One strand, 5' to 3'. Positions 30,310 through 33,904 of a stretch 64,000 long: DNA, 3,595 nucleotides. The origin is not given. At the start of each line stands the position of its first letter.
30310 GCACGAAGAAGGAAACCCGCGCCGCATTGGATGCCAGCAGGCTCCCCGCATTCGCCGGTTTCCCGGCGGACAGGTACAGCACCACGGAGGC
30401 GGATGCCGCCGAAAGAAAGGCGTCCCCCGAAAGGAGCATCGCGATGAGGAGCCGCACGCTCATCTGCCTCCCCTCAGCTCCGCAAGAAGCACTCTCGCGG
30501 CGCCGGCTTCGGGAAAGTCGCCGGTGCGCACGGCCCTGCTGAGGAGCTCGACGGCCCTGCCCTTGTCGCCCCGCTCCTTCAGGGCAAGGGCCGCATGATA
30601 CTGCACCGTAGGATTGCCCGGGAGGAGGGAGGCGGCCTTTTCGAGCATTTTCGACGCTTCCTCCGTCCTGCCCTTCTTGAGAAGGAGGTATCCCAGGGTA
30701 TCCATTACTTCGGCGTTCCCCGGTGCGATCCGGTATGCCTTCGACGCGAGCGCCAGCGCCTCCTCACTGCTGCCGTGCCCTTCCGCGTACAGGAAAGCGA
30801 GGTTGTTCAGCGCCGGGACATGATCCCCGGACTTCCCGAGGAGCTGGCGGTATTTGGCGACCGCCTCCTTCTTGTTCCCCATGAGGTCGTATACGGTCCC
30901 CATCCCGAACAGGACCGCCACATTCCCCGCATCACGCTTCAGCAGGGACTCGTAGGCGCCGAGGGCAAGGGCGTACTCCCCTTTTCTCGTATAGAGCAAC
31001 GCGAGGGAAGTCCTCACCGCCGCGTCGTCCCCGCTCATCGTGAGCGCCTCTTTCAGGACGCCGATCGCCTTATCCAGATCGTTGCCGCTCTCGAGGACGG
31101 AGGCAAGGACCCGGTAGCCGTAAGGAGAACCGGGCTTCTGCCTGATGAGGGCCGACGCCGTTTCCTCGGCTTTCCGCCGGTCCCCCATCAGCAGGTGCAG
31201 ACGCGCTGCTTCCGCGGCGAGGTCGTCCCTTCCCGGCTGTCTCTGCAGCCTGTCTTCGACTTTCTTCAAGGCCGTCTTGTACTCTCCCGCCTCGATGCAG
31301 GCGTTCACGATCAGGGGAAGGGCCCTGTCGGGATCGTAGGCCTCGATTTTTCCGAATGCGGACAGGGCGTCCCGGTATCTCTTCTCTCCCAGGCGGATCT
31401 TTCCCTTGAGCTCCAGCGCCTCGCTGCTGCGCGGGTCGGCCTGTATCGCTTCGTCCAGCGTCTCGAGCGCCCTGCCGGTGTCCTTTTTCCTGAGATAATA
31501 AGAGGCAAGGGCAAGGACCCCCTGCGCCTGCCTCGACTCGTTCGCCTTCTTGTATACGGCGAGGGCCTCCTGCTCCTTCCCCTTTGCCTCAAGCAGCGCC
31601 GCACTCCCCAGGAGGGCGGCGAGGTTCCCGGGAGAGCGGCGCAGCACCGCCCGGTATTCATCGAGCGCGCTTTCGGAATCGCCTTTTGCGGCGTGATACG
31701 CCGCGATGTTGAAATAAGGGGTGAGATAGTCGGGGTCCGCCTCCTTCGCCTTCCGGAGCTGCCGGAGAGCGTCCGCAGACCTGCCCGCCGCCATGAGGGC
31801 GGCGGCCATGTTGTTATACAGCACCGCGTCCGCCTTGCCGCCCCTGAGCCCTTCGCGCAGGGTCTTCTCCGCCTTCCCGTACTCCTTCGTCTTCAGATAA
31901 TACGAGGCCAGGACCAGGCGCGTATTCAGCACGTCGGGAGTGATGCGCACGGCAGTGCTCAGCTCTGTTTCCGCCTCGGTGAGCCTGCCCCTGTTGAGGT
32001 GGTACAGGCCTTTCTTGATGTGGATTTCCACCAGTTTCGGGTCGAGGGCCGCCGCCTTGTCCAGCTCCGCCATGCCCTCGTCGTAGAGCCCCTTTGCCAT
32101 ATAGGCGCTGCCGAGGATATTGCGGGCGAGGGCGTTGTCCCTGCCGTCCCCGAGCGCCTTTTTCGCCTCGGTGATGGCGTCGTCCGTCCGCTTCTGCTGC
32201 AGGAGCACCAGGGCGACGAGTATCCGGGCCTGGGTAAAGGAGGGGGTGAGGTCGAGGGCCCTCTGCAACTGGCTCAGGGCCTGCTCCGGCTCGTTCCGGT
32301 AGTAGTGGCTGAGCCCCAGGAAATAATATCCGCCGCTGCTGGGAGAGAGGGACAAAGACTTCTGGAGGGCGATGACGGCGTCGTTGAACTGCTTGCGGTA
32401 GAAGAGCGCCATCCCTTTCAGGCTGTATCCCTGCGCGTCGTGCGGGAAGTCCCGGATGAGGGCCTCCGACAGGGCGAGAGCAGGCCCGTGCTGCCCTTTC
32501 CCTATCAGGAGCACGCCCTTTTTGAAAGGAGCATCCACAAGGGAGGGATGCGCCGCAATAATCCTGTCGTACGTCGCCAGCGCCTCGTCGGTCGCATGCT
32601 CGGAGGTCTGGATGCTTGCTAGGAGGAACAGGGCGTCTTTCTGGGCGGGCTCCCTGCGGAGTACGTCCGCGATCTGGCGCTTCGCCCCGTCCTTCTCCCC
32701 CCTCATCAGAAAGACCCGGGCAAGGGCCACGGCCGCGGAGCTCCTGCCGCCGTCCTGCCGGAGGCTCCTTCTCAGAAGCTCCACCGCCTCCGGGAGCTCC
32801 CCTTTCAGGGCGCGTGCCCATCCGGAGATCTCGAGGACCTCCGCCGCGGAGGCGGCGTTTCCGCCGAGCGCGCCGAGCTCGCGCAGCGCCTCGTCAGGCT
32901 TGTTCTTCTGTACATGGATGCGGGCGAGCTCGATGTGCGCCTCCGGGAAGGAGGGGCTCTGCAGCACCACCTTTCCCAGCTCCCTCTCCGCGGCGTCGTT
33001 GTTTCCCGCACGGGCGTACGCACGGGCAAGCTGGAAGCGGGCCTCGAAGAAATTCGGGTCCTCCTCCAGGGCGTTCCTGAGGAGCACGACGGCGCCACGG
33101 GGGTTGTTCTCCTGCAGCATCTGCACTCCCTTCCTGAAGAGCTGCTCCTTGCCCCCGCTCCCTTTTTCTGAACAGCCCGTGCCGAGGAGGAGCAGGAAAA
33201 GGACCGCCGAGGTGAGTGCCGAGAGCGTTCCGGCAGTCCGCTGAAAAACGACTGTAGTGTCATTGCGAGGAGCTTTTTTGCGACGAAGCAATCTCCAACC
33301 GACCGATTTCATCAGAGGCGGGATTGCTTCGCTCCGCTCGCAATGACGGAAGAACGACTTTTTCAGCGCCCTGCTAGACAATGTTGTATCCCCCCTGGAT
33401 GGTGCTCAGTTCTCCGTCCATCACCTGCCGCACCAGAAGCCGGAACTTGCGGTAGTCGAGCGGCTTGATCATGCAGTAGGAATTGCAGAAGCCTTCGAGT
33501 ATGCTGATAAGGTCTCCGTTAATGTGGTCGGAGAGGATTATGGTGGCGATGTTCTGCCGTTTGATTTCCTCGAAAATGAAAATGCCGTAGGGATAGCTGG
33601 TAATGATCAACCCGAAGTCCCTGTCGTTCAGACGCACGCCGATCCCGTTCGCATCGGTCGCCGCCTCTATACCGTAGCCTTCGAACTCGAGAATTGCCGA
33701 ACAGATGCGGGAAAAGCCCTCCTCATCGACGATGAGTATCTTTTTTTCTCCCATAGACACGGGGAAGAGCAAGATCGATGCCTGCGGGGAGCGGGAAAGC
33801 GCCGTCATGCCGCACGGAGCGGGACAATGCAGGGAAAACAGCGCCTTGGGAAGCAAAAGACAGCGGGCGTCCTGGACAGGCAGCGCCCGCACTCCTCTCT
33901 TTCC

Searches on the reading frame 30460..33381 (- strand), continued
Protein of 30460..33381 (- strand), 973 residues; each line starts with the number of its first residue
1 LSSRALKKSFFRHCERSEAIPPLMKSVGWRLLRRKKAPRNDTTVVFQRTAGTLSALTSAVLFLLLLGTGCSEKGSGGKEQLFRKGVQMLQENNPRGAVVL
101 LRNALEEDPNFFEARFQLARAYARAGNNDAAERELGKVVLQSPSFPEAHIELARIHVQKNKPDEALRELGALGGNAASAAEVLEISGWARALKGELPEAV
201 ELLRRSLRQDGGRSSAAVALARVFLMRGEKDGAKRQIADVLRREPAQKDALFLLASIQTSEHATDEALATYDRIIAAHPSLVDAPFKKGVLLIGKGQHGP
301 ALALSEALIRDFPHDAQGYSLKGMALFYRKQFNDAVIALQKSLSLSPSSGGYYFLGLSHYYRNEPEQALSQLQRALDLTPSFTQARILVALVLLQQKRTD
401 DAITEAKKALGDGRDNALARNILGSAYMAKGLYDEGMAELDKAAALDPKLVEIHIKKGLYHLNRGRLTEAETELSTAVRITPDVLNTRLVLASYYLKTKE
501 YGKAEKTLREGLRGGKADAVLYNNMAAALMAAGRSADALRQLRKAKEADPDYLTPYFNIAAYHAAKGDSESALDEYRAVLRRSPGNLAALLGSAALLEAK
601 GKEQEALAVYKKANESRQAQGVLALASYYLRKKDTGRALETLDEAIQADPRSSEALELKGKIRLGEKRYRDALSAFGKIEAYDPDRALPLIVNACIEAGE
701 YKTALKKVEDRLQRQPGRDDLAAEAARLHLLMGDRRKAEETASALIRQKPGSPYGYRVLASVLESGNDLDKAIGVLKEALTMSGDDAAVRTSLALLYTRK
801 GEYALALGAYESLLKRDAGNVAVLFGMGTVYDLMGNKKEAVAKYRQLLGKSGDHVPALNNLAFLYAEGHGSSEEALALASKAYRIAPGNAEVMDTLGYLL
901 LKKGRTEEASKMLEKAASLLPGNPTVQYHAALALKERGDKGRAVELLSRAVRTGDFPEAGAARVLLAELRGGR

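Call 51: search_protein_families(library=ncbifam, max_evalue=1e-100, proteins=[L016:5951-7288:+, L022:5772-7118:+, L061:1301-2614:+, L070:5909-7246:+, L069:1305-2651:+, L020:6093-7439:+, L020:13249-14589:+, L092:6423-7676:+, L090:7935-9263:+, L026:1847-3190:-])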
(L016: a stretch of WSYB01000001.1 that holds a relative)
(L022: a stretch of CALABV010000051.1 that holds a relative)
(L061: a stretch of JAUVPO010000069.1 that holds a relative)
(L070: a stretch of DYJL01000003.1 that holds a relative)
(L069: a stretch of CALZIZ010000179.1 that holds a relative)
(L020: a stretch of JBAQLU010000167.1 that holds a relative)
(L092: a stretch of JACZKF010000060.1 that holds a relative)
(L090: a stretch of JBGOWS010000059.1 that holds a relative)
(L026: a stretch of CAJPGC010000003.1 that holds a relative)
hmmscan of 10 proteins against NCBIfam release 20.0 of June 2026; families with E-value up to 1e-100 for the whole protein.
L016:5951-7288:+ (446 aa): 9 families
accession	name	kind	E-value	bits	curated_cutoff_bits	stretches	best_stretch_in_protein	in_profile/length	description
NF008469.0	PRK11361.1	equivalog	5.1e-134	447.4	714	1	5-445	6-455/461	acetoacetate metabolism transcriptional regulator AtoC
TIGR01818.1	ntrC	equivalog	1.5e-120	403.2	558.6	1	6-394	1-387/463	nitrogen regulation protein NR(I)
TIGR02915.1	PEP_resp_reg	equivalog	3.6e-115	385.3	502.6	1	6-445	1-443/445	PEP-CTERM-box response regulator transcription factor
NF007689.0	PRK10365.1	equivalog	4.9e-114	381.5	760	1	4-441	6-439/441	sigma-54-dependent response regulator transcription factor ZraR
NF011695.0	PRK15115.1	equivalog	9e-110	367.5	763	1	4-442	7-434/445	two-component system response regulator GlrR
NF041552.1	TF_PrdR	equivalog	1.3e-109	367.1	795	1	133-443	256-575/577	sigma-54 dependent transcriptional regulator PrdR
NF051870.1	NAssimRespRegNtrX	equivalog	8.4e-107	357.8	600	1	5-445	3-451/452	nitrogen assimilation response regulator NtrX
NF041946.1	LuxO_transreg_Vib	equivalog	1.7e-103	346.9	800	0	36-386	29-378/463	quorum-sensing sigma-54 dependent transcriptional regulator LuxO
TIGR01817.1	nifA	equivalog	1.2e-102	344.4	528.85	1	137-384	191-438/534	nif-specific transcriptional activator NifA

L022:5772-7118:+ (449 aa): 9 families
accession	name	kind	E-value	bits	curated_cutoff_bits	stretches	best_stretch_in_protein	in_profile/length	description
NF008469.0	PRK11361.1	equivalog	1.8e-141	472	714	1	8-447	6-452/461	acetoacetate metabolism transcriptional regulator AtoC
TIGR01818.1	ntrC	equivalog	3.8e-123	411.7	558.6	1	9-392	1-382/463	nitrogen regulation protein NR(I)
NF007689.0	PRK10365.1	equivalog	4.4e-118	394.8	760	1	8-446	7-439/441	sigma-54-dependent response regulator transcription factor ZraR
TIGR02915.1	PEP_resp_reg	equivalog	6.3e-116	387.8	502.6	1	9-445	1-438/445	PEP-CTERM-box response regulator transcription factor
NF011695.0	PRK15115.1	equivalog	2.3e-112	376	763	1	2-446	2-433/445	two-component system response regulator GlrR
NF051870.1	NAssimRespRegNtrX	equivalog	1.5e-107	360.3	600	1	8-446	3-447/452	nitrogen assimilation response regulator NtrX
TIGR01817.1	nifA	equivalog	3.6e-107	359.3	528.85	1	139-391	190-442/534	nif-specific transcriptional activator NifA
NF041552.1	TF_PrdR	equivalog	4e-107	358.9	795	1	127-446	247-573/577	sigma-54 dependent transcriptional regulator PrdR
NF041946.1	LuxO_transreg_Vib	equivalog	1.1e-106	357.5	800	1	40-394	30-383/463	quorum-sensing sigma-54 dependent transcriptional regulator LuxO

L061:1301-2614:+ (438 aa): 11 families
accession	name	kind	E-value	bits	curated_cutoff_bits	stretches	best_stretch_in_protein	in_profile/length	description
NF008469.0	PRK11361.1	equivalog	2e-138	462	714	1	1-437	7-450/461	acetoacetate metabolism transcriptional regulator AtoC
NF007689.0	PRK10365.1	equivalog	6e-129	430.6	760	1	1-437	8-438/441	sigma-54-dependent response regulator transcription factor ZraR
TIGR01818.1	ntrC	equivalog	5.1e-128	427.8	558.6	1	1-394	1-391/463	nitrogen regulation protein NR(I)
TIGR02915.1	PEP_resp_reg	equivalog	2.9e-119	398.8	502.6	1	1-436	1-437/445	PEP-CTERM-box response regulator transcription factor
NF041552.1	TF_PrdR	equivalog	4.6e-115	385.1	795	1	117-438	252-573/577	sigma-54 dependent transcriptional regulator PrdR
NF011695.0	PRK15115.1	equivalog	3e-112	375.6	763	1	1-436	9-431/445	two-component system response regulator GlrR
NF041946.1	LuxO_transreg_Vib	equivalog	3.2e-111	372.4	800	1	32-437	30-456/463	quorum-sensing sigma-54 dependent transcriptional regulator LuxO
TIGR01817.1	nifA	equivalog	7.4e-109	364.9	528.85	1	115-399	176-454/534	nif-specific transcriptional activator NifA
NF050807.1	TransRegFlbDCaul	equivalog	1e-104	351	750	1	43-438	46-435/454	sigma-54-dependent transcriptional regulator FlbD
NF051870.1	NAssimRespRegNtrX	equivalog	5.8e-104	348.5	600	1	1-438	4-447/452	nitrogen assimilation response regulator NtrX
NF008176.1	PRK10923.1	equivalog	3.9e-102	342.2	620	0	2-393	7-394/469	nitrogen regulation protein NR(I)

L070:5909-7246:+ (446 aa): 10 families
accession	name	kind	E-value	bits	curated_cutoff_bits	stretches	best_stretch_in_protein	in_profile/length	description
NF008469.0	PRK11361.1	equivalog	2.5e-136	455.1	714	1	6-445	4-451/461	acetoacetate metabolism transcriptional regulator AtoC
TIGR01818.1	ntrC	equivalog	7.2e-126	420.7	558.6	1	9-395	1-384/463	nitrogen regulation protein NR(I)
NF007689.0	PRK10365.1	equivalog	3e-125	418.5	760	1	6-445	5-439/441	sigma-54-dependent response regulator transcription factor ZraR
NF041552.1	TF_PrdR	equivalog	4.9e-117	391.6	795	1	120-445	246-573/577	sigma-54 dependent transcriptional regulator PrdR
TIGR02915.1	PEP_resp_reg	equivalog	2.3e-116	389.3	502.6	1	9-444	1-438/445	PEP-CTERM-box response regulator transcription factor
NF041946.1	LuxO_transreg_Vib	equivalog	4.1e-108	362.1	800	1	38-393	28-381/463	quorum-sensing sigma-54 dependent transcriptional regulator LuxO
TIGR01817.1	nifA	equivalog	8.3e-108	361.4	528.85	1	123-388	172-438/534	nif-specific transcriptional activator NifA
NF050807.1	TransRegFlbDCaul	equivalog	9.8e-106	354.3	750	1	24-446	18-436/454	sigma-54-dependent transcriptional regulator FlbD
NF051870.1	NAssimRespRegNtrX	equivalog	1.7e-105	353.5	600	1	7-446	2-448/452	nitrogen assimilation response regulator NtrX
NF011695.0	PRK15115.1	equivalog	9e-105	351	763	1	3-444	3-432/445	two-component system response regulator GlrR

L069:1305-2651:+ (449 aa): 11 families
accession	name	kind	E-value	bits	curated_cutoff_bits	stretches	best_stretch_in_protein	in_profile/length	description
NF008469.0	PRK11361.1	equivalog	1.8e-136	455.6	714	1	7-449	5-456/461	acetoacetate metabolism transcriptional regulator AtoC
TIGR01818.1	ntrC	equivalog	6.6e-131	437.3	558.6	1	9-404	1-394/463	nitrogen regulation protein NR(I)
NF007689.0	PRK10365.1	equivalog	1.5e-119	399.7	760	1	8-444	7-439/441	sigma-54-dependent response regulator transcription factor ZraR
TIGR02915.1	PEP_resp_reg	equivalog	1.1e-117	393.6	502.6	1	9-448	1-443/445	PEP-CTERM-box response regulator transcription factor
NF041552.1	TF_PrdR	equivalog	1.9e-113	379.8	795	1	129-447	249-576/577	sigma-54 dependent transcriptional regulator PrdR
NF041946.1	LuxO_transreg_Vib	equivalog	7.9e-110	367.8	800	1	36-395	26-384/463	quorum-sensing sigma-54 dependent transcriptional regulator LuxO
NF011695.0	PRK15115.1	equivalog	8.7e-110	367.5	763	1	6-445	6-434/445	two-component system response regulator GlrR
NF051870.1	NAssimRespRegNtrX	equivalog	1e-106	357.6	600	1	8-446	3-449/452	nitrogen assimilation response regulator NtrX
TIGR01817.1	nifA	equivalog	4.1e-106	355.9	528.85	1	129-416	180-467/534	nif-specific transcriptional activator NifA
NF050807.1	TransRegFlbDCaul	equivalog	2.5e-104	349.7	750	1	8-448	2-439/454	sigma-54-dependent transcriptional regulator FlbD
NF008176.1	PRK10923.1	equivalog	8.7e-103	344.4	620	0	8-397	5-391/469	nitrogen regulation protein NR(I)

L020:6093-7439:+ (449 aa): 10 families
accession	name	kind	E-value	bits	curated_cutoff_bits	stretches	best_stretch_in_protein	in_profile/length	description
NF008469.0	PRK11361.1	equivalog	5.6e-139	463.8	714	1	8-448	6-455/461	acetoacetate metabolism transcriptional regulator AtoC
TIGR01818.1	ntrC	equivalog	2.7e-129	432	558.6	1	9-399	1-390/463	nitrogen regulation protein NR(I)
NF007689.0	PRK10365.1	equivalog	2.7e-125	418.6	760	1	2-444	1-439/441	sigma-54-dependent response regulator transcription factor ZraR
TIGR02915.1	PEP_resp_reg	equivalog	2.9e-122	408.7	502.6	1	9-449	1-444/445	PEP-CTERM-box response regulator transcription factor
NF011695.0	PRK15115.1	equivalog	1.7e-117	392.9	763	1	1-446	1-435/445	two-component system response regulator GlrR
NF041552.1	TF_PrdR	equivalog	3.4e-115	385.6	795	1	122-448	242-577/577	sigma-54 dependent transcriptional regulator PrdR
NF041946.1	LuxO_transreg_Vib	equivalog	1.7e-114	383.2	800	1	23-391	13-380/463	quorum-sensing sigma-54 dependent transcriptional regulator LuxO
NF051870.1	NAssimRespRegNtrX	equivalog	1.5e-109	366.9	600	1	8-446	3-449/452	nitrogen assimilation response regulator NtrX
TIGR01817.1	nifA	equivalog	5.8e-109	365.2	528.85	1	121-416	170-467/534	nif-specific transcriptional activator NifA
NF008176.1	PRK10923.1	equivalog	1e-105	354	620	1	6-399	3-393/469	nitrogen regulation protein NR(I)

L020:13249-14589:+ (447 aa): 6 families
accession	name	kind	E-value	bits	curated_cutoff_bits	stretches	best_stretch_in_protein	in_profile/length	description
TIGR02915.1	PEP_resp_reg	equivalog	4.6e-197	655.3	502.6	1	2-447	1-440/445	PEP-CTERM-box response regulator transcription factor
NF008469.0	PRK11361.1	equivalog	2.9e-130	435.1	714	1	2-443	7-449/461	acetoacetate metabolism transcriptional regulator AtoC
TIGR01818.1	ntrC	equivalog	3.6e-115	385.4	558.6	1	3-387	2-378/463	nitrogen regulation protein NR(I)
NF041946.1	LuxO_transreg_Vib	equivalog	4.7e-104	348.7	800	1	25-444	23-455/463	quorum-sensing sigma-54 dependent transcriptional regulator LuxO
TIGR01817.1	nifA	equivalog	5.1e-104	348.9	528.85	1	131-406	184-454/534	nif-specific transcriptional activator NifA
NF041552.1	TF_PrdR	equivalog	3.1e-103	346.1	795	1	132-446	255-573/577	sigma-54 dependent transcriptional regulator PrdR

L092:6423-7676:+ (418 aa): 0 families

L090:7935-9263:+ (443 aa): 5 families
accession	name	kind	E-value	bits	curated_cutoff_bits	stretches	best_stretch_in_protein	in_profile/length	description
TIGR02915.1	PEP_resp_reg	equivalog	8e-187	621.5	502.6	1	2-443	1-436/445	PEP-CTERM-box response regulator transcription factor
NF008469.0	PRK11361.1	equivalog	8.5e-127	423.6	714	1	2-442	7-447/461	acetoacetate metabolism transcriptional regulator AtoC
TIGR01818.1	ntrC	equivalog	2.4e-109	366.2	558.6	1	3-395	2-386/463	nitrogen regulation protein NR(I)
NF041552.1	TF_PrdR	equivalog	3.9e-106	355.6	795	1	124-443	244-570/577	sigma-54 dependent transcriptional regulator PrdR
TIGR01817.1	nifA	equivalog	3.8e-102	342.8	528.85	1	126-391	179-443/534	nif-specific transcriptional activator NifA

L026:1847-3190:- (448 aa): 3 families
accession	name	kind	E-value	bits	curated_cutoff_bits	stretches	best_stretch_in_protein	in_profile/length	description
NF008469.0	PRK11361.1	equivalog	2e-123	412.5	714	1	1-447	6-451/461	acetoacetate metabolism transcriptional regulator AtoC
TIGR01818.1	ntrC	equivalog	2.3e-110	369.6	558.6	1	2-448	1-461/463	nitrogen regulation protein NR(I)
TIGR02915.1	PEP_resp_reg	equivalog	1.5e-102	343.7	502.6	1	2-444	1-436/445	PEP-CTERM-box response regulator transcription factor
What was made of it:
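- On PrsR (TIGR02915): Six orthologues score 385-409, while the genuine PrsR proteins of L020 and L090 score 655 and 622 (call 51).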

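Call 60: search_protein_families(library=ncbifam, max_evalue=0.000001, proteins=[L020:10939-13023:+])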
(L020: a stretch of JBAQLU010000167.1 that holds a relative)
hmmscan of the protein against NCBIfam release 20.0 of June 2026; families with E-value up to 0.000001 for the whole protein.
L020:10939-13023:+ (694 aa): 68 families (the best 25 are shown)
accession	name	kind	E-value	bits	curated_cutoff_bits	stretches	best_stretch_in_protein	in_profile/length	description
TIGR02916.1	PEP_his_kin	equivalog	4.3e-165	551.1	300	1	10-682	6-679/679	XrtA/PEP-CTERM system histidine kinase PrsK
NF008468.0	PRK11360.1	equivalog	6.9e-34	117.2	646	1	472-685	393-610/616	two-component system sensor histidine kinase AtoS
NF007688.0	PRK10364.1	equivalog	2.9e-26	92.2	479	1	462-683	227-451/460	two-component system sensor histidine kinase ZraS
NF052574.1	HisKinEspCMyxo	equivalog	4.5e-26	91.2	1200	1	462-685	404-639/785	serine histidine kinase EspC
NF053867.1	SprKinKinDBac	equivalog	3e-25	88.6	775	1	577-684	392-498/500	sporulation kinase KinD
NF010411.0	PRK13837.1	equivalog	6.7e-23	80.6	647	1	462-685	437-677/828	two-component system VirA-like sensor kinase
NF006800.0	PRK09303.1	equivalog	9.1e-20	70.9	342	1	475-685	151-379/383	histidine kinase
NF038348.1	T2SS_HK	subfamily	2.7e-19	69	450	1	579-683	468-573/574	histidine kinase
NF047874.1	MASE3_PAS_HK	subfamily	4.2e-19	68.8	560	1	576-688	513-630/655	MASE3 domain-containing sensor histidine kinase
NF041777.1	sens_FixL_Rhizob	equivalog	1.1e-18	67.2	850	1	574-684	370-482/485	sensor protein FixL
NF047794.1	HisKinPtgB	equivalog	1.4e-18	66.5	1000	1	461-669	428-641/656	two-component system sensor histidine kinase PgtB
NF041880.1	EPS_EpsF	equivalog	1.2e-17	63.7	900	1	510-682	311-492/492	response regulator EpsF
NF046044.1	PnpS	equivalog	1.3e-17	63.9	400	1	504-682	200-390/390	two-component system histidine kinase PnpS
NF047465.1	hybrid_HK_LvrA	exception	3.9e-17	61.5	1200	1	479-682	604-817/819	hybrid histidine kinase/response regulator LvrA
TIGR02966.1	phoR_proteo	equivalog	5.7e-17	61.7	334.2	1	504-681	144-333/333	phosphate regulon sensor histidine kinase PhoR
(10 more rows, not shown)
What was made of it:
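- Genuine PrsK and PrsR coexist with the pair in L020 (calls 51, 60).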

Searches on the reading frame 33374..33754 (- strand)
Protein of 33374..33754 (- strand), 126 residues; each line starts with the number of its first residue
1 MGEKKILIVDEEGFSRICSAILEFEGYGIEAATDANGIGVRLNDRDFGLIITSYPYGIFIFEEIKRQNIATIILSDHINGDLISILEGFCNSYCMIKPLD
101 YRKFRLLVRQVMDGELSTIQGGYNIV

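Call 40: search_protein_families(library=ncbifam, max_evalue=1, proteins=[window:33374-33754:-])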
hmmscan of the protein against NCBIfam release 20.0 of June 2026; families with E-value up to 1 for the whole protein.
window:33374-33754:- (126 aa): 6 families
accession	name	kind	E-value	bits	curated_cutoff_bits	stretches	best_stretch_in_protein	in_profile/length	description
NF008378.0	PRK11173.1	equivalog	3.6e-05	23.2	334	1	1-113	1-119/238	two-component system response regulator ArcA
NF051870.1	NAssimRespRegNtrX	equivalog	0.0054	15.7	600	1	5-112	3-119/452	nitrogen assimilation response regulator NtrX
NF053854.1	RespRegPhoBBctds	equivalog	0.025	13.9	270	1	6-51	1-46/225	two-component system response regulator PhoB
NF010219.0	PRK13678.2-2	equivalog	0.041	14.4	147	1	2-26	4-28/93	hypothetical protein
NF008469.0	PRK11361.1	equivalog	0.12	11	714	1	4-112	5-120/461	acetoacetate metabolism transcriptional regulator AtoC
NF008034.0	PRK10766.1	equivalog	0.15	11.5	275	1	4-109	3-114/231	two-component system response regulator TorR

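Call 68: search_protein_families(library=pfam, max_evalue=0.001, proteins=[window:33374-33754:-])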
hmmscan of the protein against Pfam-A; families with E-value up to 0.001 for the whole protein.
window:33374-33754:- (126 aa): 0 families
